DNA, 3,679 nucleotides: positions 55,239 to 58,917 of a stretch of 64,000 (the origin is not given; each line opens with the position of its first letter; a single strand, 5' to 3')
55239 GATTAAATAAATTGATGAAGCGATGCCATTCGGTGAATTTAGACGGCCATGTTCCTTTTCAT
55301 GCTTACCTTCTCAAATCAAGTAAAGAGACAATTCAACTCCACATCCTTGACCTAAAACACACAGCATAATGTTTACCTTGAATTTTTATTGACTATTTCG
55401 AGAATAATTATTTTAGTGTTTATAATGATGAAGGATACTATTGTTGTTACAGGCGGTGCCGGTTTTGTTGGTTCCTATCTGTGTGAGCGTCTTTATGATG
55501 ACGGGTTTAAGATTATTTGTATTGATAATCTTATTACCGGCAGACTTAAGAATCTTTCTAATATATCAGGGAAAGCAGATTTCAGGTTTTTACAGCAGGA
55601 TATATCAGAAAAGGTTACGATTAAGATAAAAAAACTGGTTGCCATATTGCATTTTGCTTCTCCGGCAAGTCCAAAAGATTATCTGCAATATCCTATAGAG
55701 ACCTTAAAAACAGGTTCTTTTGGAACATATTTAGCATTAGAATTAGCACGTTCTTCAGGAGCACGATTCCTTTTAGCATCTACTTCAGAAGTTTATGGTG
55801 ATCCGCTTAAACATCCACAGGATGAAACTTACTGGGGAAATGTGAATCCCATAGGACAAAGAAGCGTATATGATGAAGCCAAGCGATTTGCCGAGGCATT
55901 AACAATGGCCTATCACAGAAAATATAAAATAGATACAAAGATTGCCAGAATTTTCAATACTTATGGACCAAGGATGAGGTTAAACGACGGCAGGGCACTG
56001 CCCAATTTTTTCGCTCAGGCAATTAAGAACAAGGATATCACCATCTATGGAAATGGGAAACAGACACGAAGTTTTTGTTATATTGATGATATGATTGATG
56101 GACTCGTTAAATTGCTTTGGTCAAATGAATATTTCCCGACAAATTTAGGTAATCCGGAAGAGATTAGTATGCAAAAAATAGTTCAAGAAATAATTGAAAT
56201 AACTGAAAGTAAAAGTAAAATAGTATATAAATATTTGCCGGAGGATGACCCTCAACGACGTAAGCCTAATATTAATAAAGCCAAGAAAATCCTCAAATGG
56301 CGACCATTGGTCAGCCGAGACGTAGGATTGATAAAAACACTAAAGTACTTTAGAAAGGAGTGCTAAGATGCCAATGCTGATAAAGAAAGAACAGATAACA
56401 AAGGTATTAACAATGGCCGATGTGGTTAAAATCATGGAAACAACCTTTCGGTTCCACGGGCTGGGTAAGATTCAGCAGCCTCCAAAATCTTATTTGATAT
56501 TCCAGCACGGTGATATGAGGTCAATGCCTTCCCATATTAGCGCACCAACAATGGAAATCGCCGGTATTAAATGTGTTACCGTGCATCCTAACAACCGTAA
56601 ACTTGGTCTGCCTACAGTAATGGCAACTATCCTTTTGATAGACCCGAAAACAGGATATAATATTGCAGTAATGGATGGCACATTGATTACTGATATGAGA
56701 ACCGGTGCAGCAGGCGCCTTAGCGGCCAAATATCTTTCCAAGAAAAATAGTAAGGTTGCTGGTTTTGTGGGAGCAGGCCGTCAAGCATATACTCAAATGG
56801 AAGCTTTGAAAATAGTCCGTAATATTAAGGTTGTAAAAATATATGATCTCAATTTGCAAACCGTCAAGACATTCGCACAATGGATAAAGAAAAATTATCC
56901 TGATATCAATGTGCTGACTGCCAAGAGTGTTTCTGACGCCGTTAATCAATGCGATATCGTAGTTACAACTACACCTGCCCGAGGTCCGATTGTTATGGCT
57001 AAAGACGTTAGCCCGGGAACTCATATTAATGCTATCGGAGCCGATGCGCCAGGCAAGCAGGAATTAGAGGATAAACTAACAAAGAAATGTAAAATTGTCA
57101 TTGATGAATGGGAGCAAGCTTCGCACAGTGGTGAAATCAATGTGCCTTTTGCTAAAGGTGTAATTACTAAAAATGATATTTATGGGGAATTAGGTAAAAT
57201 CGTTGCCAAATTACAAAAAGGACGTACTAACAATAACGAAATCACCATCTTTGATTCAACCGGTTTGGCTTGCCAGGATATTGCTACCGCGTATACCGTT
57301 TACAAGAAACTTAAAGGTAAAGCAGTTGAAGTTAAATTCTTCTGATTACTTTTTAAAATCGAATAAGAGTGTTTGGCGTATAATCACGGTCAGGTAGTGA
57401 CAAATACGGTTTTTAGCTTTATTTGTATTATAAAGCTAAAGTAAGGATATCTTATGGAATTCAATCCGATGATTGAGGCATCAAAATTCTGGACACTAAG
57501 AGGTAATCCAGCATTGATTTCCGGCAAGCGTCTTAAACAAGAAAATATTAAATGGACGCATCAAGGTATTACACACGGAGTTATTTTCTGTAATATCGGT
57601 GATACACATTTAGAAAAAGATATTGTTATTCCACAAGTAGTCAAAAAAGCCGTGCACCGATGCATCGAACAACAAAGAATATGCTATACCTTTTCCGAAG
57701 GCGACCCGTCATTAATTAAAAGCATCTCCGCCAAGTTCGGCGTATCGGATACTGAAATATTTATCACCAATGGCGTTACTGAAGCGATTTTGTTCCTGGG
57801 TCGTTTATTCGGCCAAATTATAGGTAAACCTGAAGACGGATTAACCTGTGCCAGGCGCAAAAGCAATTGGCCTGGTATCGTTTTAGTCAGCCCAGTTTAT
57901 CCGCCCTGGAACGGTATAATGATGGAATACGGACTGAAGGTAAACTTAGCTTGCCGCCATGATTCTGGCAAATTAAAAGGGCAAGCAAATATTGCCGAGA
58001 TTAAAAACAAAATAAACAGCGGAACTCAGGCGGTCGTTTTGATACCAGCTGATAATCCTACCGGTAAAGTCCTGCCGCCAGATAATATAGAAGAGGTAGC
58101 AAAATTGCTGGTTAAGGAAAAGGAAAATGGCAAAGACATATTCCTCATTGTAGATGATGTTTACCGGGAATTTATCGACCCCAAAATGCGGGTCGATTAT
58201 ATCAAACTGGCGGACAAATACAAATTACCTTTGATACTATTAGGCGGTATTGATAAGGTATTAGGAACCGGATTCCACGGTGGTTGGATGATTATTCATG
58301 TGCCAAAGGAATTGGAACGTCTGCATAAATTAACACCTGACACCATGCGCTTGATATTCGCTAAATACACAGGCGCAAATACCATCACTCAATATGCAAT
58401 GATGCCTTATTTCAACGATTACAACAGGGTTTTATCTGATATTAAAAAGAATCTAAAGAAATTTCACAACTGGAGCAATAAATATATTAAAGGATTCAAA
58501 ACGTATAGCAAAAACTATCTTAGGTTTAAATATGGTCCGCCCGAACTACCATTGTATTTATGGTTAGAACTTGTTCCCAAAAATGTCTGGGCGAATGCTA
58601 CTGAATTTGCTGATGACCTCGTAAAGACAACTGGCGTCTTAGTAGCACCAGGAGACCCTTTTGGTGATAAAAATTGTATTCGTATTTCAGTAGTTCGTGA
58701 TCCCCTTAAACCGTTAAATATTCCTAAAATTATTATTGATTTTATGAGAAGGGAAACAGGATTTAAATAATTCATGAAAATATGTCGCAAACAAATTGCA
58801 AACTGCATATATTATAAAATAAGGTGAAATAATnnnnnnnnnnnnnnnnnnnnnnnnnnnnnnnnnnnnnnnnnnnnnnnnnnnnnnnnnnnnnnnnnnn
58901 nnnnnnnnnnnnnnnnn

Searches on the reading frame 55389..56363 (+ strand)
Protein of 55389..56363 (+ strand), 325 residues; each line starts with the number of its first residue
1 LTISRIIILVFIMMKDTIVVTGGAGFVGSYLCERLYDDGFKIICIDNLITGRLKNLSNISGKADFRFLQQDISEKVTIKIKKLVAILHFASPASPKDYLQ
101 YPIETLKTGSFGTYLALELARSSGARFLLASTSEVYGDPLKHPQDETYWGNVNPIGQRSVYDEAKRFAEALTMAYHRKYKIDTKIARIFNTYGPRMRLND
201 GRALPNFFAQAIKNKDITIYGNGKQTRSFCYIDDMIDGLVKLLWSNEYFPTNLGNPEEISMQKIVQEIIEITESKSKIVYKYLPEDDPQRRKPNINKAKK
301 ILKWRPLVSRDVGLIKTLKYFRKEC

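Call 46: search_protein_families(library=pfam, proteins=[window:55389-56363:+], max_evalue=0.001)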
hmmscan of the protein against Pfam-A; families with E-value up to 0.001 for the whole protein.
window:55389-56363:+ (325 aa): 5 families
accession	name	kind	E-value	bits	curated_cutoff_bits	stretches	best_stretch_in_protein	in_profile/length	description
PF16363.11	GDP_Man_Dehyd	-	3.6e-48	165.2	27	1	20-311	2-326/332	GDP-mannose 4,6 dehydratase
PF01370.27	Epimerase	-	4.2e-47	161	20.9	1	18-244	1-226/240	NAD dependent epimerase/dehydratase family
PF01073.25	3Beta_HSD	-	2.7e-09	36.9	22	1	19-234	1-220/280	3-beta hydroxysteroid dehydrogenase/isomerase family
PF02719.21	Polysacc_synt_2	-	0.00042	20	20.2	0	18-122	1-117/293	Polysaccharide biosynthesis protein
PF07993.18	NAD_binding_4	-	0.00071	19.2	20.1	0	20-44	1-28/258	Male sterility protein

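Call 52: search_protein_families(library=ncbifam, proteins=[window:55389-56363:+], max_evalue=0.001)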
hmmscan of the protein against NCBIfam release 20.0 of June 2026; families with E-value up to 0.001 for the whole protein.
window:55389-56363:+ (325 aa): 20 families
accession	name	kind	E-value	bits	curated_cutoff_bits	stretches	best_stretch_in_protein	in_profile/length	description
TIGR01181.1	dTDP_gluc_dehyt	equivalog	2.3e-39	135.4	365.1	1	18-323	2-313/321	dTDP-glucose 4,6-dehydratase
TIGR04180.1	EDH_00030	hypoth_equivalog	4.1e-31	108.1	475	1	18-305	1-293/297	NAD-dependent 4,6-dehydratase LegB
TIGR01179.1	galE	equivalog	6.8e-27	94.2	262.3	1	18-308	2-311/332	UDP-glucose 4-epimerase GalE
NF005998.1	PRK08125.1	equivalog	2.6e-26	92.2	777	1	15-321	315-649/649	bifunctional UDP-4-amino-4-deoxy-L-arabinose formyltransferase/UDP-glucuronic acid oxidase ArnA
NF008872.0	PRK11908.1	equivalog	1.6e-24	86.7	294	1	18-324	4-338/349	bifunctional UDP-4-keto-pentose/UDP-xylose synthase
NF007490.0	PRK10084.1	subfamily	3.4e-23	82.2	649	1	18-321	3-334/361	dTDP-glucose 4,6-dehydratase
NF007582.0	PRK10217.1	equivalog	6.3e-22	78.1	698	1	17-274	3-272/355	dTDP-glucose 4,6-dehydratase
TIGR02197.1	heptose_epim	equivalog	7.7e-20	71.3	274.6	1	18-286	1-274/316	ADP-glyceromanno-heptose 6-epimerase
NF011728.1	PRK15181.1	equivalog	8e-20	71.1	760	1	13-321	13-337/348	Vi polysaccharide biosynthesis UDP-N-acetylglucosaminuronic acid C-4 epimerase TviC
NF047922.1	GDPFucSynFcl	equivalog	4.9e-14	52.5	500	1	16-322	3-302/308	GDP-L-fucose synthase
NF007956.0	PRK10675.1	subfamily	5.9e-14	51.9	394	1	18-238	3-242/338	UDP-glucose 4-epimerase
TIGR02622.1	CDP_4_6_dhtase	equivalog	6.4e-10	38.7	278.45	1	15-323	4-332/352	CDP-glucose 4,6-dehydratase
NF041015.1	UDPsulfquin_syn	equivalog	1.6e-09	37.3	575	1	201-247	236-281/384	UDP-sulfoquinovose synthase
TIGR01472.1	gmd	equivalog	2.1e-09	37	415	1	19-241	4-237/342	GDP-mannose 4,6-dehydratase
NF008360.0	PRK11150.1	equivalog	6.7e-09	35.4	452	1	18-285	2-266/310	ADP-glyceromanno-heptose 6-epimerase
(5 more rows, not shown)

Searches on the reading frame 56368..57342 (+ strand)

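Call 46: search_protein_families(library=pfam, proteins=[window:56368-57342:+], max_evalue=0.001)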
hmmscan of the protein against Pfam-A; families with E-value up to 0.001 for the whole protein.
window:56368-57342:+ (325 aa): 2 families
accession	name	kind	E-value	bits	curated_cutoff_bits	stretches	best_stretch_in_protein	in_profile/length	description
PF02423.21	OCD_Mu_crystall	-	2e-100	336.3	24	1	3-318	4-313/314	Ornithine cyclodeaminase/mu-crystallin family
PF01488.26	Shikimate_DH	-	3.2e-06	27.7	24.3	1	118-217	2-98/138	Shikimate / quinate 5-dehydrogenase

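Call 52: search_protein_families(library=ncbifam, proteins=[window:56368-57342:+], max_evalue=0.001)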
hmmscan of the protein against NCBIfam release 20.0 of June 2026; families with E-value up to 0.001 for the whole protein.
window:56368-57342:+ (325 aa): 16 families
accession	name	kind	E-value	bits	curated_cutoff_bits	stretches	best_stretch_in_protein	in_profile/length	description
TIGR02371.1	ala_DH_arch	equivalog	4.8e-121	403.8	409.15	1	4-320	4-318/325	alanine dehydrogenase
NF006379.0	PRK08618.1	equivalog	5.8e-83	278.9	417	1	4-320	3-320/326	ornithine cyclodeaminase family protein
NF006141.0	PRK08291.1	equivalog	6.8e-68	229.1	408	1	5-319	7-323/330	cyclodeaminase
NF004793.0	PRK06141.1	equivalog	2.1e-67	227.3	322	1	4-316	3-312/314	bifunctional Delta(1)-pyrroline-2-carboxylate/Delta(1)-piperideine-2-carboxylate reductase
TIGR02992.1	ectoine_eutC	equivalog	1.6e-55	188.5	471.65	1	9-312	8-313/326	ectoine utilization protein EutC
NF005296.0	PRK06823.1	equivalog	4.7e-54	183.5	438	1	4-316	3-314/315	ornithine cyclodeaminase family protein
NF045643.1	ImmsucRedBhcD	equivalog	2.5e-52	178.2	500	1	8-323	7-320/321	iminosuccinate reductase BhcD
NF005762.1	PRK07589.1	equivalog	7.4e-52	176.4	350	1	62-319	62-313/334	ornithine cyclodeaminase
TIGR03944.1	dehyd_SbnB_fam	equivalog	1.2e-50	172.5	326.9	1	4-319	3-319/327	2,3-diaminopropionate biosynthesis protein SbnB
NF005603.0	PRK07340.1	equivalog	7.9e-39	133.7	266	1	6-315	8-303/307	delta(1)-pyrroline-2-carboxylate reductase family protein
NF004848.0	PRK06199.1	subfamily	7.4e-33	114.1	362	1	52-323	80-369/379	tyramine oxidase subunit B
NF005011.0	PRK06407.1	subfamily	2.4e-32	112.4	337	1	4-316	4-300/302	ornithine cyclodeaminase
NF045512.1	PyrPipCarbRedLhpI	equivalog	9e-31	107.1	400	1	7-315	5-297/298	bifunctional Delta(1)-pyrroline-2-carboxylate/Delta(1)-piperideine-2-carboxylate reductase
NF000744.0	PRK00045.1-3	equivalog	1.6e-05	24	429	1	126-217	183-273/447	glutamyl-tRNA reductase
TIGR01035.1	hemA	equivalog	3.1e-05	23.1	209.55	1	114-215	166-261/416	glutamyl-tRNA reductase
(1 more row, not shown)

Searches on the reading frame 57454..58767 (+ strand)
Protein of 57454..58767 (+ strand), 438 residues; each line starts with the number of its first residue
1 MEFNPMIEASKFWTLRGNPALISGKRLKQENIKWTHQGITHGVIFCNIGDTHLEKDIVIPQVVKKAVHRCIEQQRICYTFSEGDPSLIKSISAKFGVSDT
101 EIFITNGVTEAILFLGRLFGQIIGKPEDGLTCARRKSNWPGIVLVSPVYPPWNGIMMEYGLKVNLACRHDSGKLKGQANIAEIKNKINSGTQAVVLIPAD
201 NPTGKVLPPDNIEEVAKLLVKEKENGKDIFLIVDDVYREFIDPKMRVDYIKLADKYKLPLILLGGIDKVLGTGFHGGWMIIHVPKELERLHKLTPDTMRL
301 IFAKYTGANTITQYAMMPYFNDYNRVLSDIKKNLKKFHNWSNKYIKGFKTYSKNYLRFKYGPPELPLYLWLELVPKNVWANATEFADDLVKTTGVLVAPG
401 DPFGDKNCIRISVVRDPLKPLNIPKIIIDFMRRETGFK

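Call 3: search_protein_families(library=pfam, proteins=[window:57454-58767:+], max_evalue=1)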
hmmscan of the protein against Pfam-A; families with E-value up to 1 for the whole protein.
window:57454-58767:+ (438 aa): 4 families
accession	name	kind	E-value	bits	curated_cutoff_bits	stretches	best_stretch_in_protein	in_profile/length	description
PF00155.27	Aminotran_1_2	-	6.7e-20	72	19.7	1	49-413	9-346/361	Aminotransferase class I and II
PF04878.18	Baculo_p48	-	0.012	15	25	1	296-336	26-66/371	Baculovirus P48 protein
PF00266.25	Aminotran_5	-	0.092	12.1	21.5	1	151-217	104-166/371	Aminotransferase class-V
PF06838.17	Met_gamma_lyase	-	0.19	10.7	24.2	1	175-244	140-207/405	Methionine gamma-lyase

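Call 52: search_protein_families(library=ncbifam, proteins=[window:57454-58767:+], max_evalue=0.001)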
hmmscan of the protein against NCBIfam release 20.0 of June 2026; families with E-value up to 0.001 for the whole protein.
window:57454-58767:+ (438 aa): 42 families (the best 25 are shown)
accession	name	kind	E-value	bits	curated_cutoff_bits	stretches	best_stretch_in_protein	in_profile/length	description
NF006230.0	PRK08363.1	equivalog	3.4e-22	78.8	534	1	42-414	31-373/398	alanine aminotransferase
NF041364.1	GntC_guanitoxin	equivalog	3e-21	75.7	415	1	47-412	2-338/356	guanitoxin biosynthesis PLP-dependent (S)-gamma-hydroxy-L-arginine cyclodehydratase GntC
TIGR01265.1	tyr_nico_aTase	subfamily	9.3e-19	67.7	292.45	1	41-432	31-400/403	tyrosine/nicotianamine family aminotransferase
NF005744.0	PRK07568.1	subfamily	5.3e-17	61.7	389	1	43-241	32-208/398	pyridoxal phosphate-dependent aminotransferase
NF041091.1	asp_aminotase_Arch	equivalog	6.1e-17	61.5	550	1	53-413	35-357/376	aspartate aminotransferase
NF004975.0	PRK06348.1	equivalog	1.7e-16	60.2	549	1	62-414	47-366/384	pyridoxal phosphate-dependent aminotransferase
NF005817.0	PRK07683.1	equivalog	3.4e-16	58.9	575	1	54-405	37-353/387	aminotransferase A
NF005305.0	PRK06836.1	equivalog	1.1e-14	54.5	376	1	175-249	155-230/396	pyridoxal phosphate-dependent aminotransferase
NF005732.0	PRK07550.1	equivalog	4.6e-14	52.3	366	1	142-407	120-361/389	aminotransferase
NF005593.0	PRK07324.1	equivalog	1.6e-13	50.5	476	1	64-254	44-212/373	aminotransferase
NF005588.0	PRK07309.1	equivalog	4.4e-13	48.9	576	1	54-412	39-367/391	pyridoxal phosphate-dependent aminotransferase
TIGR03542.1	DAPAT_plant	equivalog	1.4e-12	47.2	364.7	1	33-405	25-374/402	LL-diaminopimelate aminotransferase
NF004770.0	PRK06108.1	subfamily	1.5e-12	47.1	422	1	54-406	45-365/396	pyridoxal phosphate-dependent aminotransferase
NF005816.0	PRK07682.1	equivalog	4.7e-12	45.2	620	1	54-406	38-356/390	aminotransferase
TIGR01264.1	tyr_amTase_E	equivalog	9.2e-12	44.5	474.25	1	143-415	124-383/403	tyrosine transaminase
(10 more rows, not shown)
